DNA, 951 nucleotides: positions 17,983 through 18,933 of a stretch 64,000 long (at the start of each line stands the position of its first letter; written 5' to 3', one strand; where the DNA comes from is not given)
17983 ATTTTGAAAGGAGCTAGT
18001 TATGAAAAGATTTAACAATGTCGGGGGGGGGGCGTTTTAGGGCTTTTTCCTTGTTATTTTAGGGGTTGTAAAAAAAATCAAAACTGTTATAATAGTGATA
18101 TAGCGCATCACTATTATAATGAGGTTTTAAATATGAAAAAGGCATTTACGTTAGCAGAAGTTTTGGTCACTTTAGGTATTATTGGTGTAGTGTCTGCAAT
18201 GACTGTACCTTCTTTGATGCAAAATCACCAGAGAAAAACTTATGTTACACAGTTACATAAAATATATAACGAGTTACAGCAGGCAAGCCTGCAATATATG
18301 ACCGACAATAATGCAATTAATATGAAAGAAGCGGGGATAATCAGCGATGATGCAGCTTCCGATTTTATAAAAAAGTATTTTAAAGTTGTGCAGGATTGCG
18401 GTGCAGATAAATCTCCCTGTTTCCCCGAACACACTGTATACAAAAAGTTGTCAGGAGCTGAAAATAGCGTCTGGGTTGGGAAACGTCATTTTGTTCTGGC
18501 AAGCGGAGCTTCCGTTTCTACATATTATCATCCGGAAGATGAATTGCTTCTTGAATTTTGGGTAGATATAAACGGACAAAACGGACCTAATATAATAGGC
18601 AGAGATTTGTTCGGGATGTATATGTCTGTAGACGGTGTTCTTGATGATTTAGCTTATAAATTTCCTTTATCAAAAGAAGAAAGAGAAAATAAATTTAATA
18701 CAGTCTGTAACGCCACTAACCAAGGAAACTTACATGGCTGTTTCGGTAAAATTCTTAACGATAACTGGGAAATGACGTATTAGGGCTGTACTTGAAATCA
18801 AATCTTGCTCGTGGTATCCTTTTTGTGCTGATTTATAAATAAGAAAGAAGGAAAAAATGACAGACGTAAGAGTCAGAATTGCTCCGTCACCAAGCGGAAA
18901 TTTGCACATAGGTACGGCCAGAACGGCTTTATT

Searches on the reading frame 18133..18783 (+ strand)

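Call 32: search_protein_families(library=pfam, proteins=[window:18133-18783:+], max_evalue=0.01)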
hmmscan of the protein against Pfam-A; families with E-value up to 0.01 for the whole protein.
window:18133-18783:+ (216 aa): 1 family
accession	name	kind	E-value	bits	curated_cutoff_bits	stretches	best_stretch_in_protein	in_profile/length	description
PF07963.17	N_methyl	-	0.00016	21.6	21.2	1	2-24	4-26/27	Prokaryotic N-terminal methylation motif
